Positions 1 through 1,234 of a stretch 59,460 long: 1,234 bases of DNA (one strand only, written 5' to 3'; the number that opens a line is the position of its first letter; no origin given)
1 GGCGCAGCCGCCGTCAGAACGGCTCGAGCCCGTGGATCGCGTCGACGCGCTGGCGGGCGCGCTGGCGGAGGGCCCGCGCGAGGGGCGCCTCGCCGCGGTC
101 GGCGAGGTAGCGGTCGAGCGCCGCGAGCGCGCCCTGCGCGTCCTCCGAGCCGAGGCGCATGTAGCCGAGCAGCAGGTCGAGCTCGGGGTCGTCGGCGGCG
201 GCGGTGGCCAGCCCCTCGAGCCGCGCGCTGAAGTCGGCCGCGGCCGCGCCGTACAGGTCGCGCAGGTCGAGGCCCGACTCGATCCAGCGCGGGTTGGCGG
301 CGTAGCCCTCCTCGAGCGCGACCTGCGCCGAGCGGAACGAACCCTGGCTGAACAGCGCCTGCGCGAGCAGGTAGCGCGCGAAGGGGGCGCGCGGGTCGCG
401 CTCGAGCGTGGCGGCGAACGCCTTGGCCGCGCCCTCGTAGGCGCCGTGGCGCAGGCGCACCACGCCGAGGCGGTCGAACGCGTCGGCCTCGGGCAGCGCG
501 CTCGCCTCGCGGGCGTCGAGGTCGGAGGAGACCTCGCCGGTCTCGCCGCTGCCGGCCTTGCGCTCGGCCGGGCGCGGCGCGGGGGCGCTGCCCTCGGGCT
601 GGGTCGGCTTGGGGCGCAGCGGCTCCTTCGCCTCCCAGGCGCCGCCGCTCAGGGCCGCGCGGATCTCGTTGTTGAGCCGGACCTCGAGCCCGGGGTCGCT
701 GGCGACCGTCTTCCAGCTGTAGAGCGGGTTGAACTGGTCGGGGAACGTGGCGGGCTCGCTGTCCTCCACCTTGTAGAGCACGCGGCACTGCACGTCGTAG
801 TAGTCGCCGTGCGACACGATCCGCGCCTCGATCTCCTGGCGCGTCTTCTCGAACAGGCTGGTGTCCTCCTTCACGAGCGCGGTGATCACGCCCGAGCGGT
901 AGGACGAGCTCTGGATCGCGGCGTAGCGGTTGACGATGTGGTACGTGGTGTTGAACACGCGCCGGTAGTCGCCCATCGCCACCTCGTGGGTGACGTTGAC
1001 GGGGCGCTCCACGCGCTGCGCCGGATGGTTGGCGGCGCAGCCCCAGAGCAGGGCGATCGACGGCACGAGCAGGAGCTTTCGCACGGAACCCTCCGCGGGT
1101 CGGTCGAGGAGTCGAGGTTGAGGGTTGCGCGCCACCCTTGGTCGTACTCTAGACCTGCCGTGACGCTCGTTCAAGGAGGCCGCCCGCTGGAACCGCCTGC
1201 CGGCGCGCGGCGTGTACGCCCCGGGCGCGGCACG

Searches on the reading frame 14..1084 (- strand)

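Call 60: search_protein_families(library=pfam, proteins=[window:14-1084:-], max_evalue=0.001)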
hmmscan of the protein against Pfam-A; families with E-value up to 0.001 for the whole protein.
window:14-1084:- (356 aa): 6 families
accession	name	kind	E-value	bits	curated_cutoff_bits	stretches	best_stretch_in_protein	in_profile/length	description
PF14559.12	TPR_19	-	1.9e-06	28.5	25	1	211-265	2-56/68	Tetratricopeptide repeat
PF13432.12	TPR_16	-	1.5e-05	25.8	32.7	1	206-254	3-51/65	Tetratricopeptide repeat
PF13428.12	TPR_14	-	0.00021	22.1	23.5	0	236-267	3-34/44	Tetratricopeptide repeat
PF07719.23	TPR_2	-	0.00026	21.3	27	0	200-232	1-33/34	Tetratricopeptide repeat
PF12895.13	ANAPC3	-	0.00057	20.6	27.2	0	213-259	2-48/82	Anaphase-promoting complex, cyclosome, subunit 3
PF13371.12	TPR_9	-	0.00065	20.1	35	0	295-343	24-72/73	Tetratricopeptide repeat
